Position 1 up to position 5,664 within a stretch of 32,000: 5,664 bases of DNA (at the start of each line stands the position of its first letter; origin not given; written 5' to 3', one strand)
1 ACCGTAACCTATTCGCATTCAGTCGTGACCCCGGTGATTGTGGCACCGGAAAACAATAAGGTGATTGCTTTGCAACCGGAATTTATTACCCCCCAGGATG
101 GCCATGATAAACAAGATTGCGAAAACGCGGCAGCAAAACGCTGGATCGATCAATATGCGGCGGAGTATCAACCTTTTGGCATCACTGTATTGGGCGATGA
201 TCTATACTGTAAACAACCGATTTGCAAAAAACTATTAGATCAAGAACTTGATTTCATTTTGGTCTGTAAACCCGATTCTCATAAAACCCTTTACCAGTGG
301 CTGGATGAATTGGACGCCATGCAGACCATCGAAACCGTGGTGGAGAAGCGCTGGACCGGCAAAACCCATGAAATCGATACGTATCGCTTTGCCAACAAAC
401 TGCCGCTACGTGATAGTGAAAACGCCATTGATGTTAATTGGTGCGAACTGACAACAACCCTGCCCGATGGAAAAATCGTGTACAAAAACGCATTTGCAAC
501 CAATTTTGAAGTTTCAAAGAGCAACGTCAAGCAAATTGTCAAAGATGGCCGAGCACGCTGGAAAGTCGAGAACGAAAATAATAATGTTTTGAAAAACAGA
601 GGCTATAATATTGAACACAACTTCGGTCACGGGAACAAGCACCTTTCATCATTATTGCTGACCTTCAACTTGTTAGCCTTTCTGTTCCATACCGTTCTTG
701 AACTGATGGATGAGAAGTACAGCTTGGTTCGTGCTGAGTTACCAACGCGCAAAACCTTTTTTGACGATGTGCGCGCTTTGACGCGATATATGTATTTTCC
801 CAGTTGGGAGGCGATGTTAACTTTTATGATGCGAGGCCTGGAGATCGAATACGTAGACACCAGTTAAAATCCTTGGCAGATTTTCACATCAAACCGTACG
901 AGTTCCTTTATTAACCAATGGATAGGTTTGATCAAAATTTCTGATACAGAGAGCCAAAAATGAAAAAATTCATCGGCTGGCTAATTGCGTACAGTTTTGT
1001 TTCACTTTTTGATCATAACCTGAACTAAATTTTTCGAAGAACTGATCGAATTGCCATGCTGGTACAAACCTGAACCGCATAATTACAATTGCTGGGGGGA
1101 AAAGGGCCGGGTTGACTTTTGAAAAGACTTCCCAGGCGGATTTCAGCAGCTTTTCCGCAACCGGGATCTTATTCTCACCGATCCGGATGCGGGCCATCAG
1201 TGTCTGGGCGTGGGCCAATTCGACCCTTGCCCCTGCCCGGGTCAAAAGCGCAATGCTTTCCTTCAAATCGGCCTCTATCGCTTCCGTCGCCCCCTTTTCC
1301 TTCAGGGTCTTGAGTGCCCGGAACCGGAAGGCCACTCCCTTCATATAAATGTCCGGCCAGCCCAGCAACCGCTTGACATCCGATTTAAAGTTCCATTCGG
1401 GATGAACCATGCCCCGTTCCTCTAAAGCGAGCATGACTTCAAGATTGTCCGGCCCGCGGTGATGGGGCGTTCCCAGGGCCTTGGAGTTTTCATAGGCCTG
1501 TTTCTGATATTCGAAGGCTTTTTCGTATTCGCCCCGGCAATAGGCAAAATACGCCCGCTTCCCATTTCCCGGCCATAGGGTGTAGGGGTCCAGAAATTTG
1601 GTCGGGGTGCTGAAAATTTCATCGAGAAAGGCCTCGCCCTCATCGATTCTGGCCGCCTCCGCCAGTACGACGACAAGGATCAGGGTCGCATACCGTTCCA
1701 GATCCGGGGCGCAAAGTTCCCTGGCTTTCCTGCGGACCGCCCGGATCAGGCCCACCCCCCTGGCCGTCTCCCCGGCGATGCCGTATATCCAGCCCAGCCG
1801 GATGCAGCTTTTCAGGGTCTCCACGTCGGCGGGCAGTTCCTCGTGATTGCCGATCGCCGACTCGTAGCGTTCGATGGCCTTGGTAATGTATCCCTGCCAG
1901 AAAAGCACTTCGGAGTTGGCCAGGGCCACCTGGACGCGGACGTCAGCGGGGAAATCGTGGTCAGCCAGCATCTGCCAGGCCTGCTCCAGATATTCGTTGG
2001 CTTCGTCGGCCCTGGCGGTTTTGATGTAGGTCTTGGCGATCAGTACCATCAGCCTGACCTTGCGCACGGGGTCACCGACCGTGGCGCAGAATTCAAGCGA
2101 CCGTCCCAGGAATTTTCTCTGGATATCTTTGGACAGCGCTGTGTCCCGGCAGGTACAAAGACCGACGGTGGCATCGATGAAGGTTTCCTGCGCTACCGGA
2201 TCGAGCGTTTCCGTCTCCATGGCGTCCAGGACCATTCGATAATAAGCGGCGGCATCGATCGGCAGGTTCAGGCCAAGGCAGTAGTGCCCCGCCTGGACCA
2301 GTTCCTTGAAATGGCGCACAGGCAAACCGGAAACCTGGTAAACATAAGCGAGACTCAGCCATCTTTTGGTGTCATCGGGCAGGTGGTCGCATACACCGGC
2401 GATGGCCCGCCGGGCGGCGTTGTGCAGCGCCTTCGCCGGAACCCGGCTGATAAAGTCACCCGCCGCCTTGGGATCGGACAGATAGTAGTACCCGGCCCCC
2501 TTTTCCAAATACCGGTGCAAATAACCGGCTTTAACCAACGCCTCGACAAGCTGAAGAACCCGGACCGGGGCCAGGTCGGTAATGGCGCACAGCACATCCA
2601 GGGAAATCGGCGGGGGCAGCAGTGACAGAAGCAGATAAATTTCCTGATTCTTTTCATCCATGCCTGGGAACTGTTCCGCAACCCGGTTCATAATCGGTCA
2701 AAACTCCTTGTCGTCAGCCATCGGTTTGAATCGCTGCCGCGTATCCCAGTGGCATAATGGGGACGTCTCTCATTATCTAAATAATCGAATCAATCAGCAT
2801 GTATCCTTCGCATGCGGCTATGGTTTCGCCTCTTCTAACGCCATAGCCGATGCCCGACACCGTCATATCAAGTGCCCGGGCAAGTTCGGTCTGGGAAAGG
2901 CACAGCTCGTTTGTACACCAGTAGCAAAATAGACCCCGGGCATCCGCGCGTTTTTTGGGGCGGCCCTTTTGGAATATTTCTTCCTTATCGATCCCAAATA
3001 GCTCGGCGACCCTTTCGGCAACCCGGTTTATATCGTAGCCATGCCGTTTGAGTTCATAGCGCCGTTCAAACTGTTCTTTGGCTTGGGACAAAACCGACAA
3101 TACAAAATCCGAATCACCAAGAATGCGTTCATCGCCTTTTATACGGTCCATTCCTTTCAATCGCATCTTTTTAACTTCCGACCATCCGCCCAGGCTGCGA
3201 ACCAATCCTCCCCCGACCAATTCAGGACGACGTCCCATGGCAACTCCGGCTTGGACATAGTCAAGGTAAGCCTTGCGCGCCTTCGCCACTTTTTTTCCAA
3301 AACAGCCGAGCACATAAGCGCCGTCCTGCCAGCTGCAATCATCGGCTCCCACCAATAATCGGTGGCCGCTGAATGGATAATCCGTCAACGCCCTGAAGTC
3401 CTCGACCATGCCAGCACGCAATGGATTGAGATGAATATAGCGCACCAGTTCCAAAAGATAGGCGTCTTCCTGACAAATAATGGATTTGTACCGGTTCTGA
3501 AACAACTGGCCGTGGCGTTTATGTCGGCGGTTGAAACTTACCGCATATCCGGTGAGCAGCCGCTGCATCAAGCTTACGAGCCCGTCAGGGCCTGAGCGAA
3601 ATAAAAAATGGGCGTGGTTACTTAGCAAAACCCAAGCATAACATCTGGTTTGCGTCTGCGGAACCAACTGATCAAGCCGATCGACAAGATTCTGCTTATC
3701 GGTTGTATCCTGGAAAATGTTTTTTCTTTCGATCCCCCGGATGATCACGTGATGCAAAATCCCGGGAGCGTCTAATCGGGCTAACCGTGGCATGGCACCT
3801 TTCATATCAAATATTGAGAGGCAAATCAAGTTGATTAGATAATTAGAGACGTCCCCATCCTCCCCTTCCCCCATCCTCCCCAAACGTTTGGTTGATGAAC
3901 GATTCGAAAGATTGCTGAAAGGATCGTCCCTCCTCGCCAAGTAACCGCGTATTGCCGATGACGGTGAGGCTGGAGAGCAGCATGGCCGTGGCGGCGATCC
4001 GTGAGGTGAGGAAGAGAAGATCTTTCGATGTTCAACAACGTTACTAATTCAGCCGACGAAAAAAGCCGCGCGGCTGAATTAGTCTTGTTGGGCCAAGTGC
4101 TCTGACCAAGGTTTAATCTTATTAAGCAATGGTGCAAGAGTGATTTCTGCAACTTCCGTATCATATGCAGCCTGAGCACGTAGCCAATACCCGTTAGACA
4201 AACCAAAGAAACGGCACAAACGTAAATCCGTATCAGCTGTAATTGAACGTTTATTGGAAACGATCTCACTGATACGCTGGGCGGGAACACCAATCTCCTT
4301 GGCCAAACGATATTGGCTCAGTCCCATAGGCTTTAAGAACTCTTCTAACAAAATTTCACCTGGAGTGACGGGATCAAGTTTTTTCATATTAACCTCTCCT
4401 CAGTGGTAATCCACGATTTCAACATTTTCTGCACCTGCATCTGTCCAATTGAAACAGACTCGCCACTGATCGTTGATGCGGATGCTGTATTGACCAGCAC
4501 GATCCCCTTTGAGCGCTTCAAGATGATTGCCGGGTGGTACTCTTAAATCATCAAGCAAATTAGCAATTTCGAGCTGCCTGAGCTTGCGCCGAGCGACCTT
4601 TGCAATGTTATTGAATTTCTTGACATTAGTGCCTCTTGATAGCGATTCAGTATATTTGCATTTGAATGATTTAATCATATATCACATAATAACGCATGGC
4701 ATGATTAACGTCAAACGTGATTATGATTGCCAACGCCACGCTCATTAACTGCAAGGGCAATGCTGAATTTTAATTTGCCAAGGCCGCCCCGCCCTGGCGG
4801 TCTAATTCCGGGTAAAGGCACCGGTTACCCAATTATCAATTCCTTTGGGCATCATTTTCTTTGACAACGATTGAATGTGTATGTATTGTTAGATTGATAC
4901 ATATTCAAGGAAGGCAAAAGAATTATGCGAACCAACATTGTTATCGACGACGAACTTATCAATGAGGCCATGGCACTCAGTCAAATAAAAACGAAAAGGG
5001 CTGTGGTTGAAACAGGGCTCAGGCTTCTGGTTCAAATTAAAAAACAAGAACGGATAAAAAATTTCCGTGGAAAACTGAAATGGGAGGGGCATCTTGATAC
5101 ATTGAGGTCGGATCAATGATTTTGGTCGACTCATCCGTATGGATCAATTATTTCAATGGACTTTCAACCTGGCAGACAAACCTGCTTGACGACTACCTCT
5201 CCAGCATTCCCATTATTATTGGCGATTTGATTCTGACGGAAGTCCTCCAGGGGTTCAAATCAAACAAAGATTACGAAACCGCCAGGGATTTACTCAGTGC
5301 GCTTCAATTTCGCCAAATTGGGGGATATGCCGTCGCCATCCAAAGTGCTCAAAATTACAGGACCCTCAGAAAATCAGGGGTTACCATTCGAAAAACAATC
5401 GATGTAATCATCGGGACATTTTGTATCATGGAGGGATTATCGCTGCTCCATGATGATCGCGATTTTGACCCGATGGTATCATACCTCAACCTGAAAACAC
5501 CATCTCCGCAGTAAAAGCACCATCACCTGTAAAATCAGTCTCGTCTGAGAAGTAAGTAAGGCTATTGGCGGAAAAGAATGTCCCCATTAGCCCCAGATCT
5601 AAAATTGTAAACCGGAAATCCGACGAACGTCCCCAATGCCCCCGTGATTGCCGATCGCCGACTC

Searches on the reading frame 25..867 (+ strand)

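Call 59: search_protein_families(library=pfam, proteins=[window:25-867:+], max_evalue=0.01)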
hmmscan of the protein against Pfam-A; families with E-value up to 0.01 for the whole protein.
window:25-867:+ (280 aa): 1 family
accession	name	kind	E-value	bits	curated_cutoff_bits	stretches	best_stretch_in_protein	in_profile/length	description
PF01609.27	DDE_Tnp_1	-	7e-05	23.1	23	1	32-212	60-192/200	Transposase DDE domain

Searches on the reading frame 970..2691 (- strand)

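Call 59: search_protein_families(library=pfam, proteins=[window:970-2691:-], max_evalue=0.01)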
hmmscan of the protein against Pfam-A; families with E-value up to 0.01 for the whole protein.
window:970-2691:- (573 aa): 4 families
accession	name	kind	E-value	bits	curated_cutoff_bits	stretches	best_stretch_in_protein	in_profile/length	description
PF13424.12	TPR_12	-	1.2e-10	41.9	30.1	0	379-412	9-42/77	Tetratricopeptide repeat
PF17874.7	TPR_MalT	-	0.00051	19.9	45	0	216-399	5-187/336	MalT-like TPR region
PF13181.12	TPR_8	-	0.0024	18.3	25.7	0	213-238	2-27/34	Tetratricopeptide repeat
PF25058.1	ARM_TT21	-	0.0027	18.1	27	0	210-274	55-115/155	Tetratricopeptide repeat protein 21 ARM repeat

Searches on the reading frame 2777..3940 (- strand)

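Call 59: search_protein_families(library=pfam, proteins=[window:2777-3940:-], max_evalue=0.01)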
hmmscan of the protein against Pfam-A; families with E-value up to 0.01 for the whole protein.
window:2777-3940:- (387 aa): 2 families
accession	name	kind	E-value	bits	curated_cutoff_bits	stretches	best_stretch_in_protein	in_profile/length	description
PF01797.21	Y1_Tnp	-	1.6e-09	38.4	23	1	63-170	7-119/121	Transposase IS200 like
PF08299.17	Bac_DnaA_C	-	3.7e-07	30.5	31.5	1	305-367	2-65/69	Bacterial dnaA protein helix-turn-helix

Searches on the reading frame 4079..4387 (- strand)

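Call 59: search_protein_families(library=pfam, proteins=[window:4079-4387:-], max_evalue=0.01)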
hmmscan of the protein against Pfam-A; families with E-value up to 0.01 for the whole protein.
window:4079-4387:- (102 aa): 5 families
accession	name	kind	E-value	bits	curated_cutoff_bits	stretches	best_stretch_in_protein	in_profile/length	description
PF01381.28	HTH_3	-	8.2e-10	39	23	1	14-64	1-51/55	Helix-turn-helix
PF13443.12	HTH_26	-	4.6e-05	24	22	1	14-64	2-53/63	Cro/C1-type HTH DNA-binding domain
PF12844.13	HTH_19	-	0.00021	21.6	30.2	1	14-69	4-58/64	Helix-turn-helix domain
PF04218.19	CENP-B_N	-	0.0011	19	21.2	1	24-49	24-49/53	CENP-B N-terminal DNA-binding domain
PF13560.12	HTH_31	-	0.0042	17.8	27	1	22-64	14-57/64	Helix-turn-helix domain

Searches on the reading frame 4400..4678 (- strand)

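Call 59: search_protein_families(library=pfam, proteins=[window:4400-4678:-], max_evalue=0.01)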
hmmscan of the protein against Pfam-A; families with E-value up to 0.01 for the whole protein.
window:4400-4678:- (92 aa): 1 family
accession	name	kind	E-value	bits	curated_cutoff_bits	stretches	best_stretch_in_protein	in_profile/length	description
PF05015.19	HigB-like_toxin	-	6.9e-19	68.6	27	1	22-92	22-91/91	RelE-like toxin of type II toxin-antitoxin system HigB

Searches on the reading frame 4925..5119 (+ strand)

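Call 59: search_protein_families(library=pfam, proteins=[window:4925-5119:+], max_evalue=0.01)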
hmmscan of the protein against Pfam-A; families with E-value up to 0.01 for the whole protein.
window:4925-5119:+ (64 aa): 1 family
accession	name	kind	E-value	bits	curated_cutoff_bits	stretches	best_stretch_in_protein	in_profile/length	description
PF09957.15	VapB_antitoxin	-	2.5e-16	59.7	23.4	1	1-46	1-46/47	Bacterial antitoxin of type II TA system, VapB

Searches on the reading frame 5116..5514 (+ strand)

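Call 59: search_protein_families(library=pfam, proteins=[window:5116-5514:+], max_evalue=0.01)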
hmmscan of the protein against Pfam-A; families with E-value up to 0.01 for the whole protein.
window:5116-5514:+ (132 aa): 1 family
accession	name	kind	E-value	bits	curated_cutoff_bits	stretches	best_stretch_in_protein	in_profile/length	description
PF01850.27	PIN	-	4e-07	31.1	23.6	1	2-118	1-115/120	PIN domain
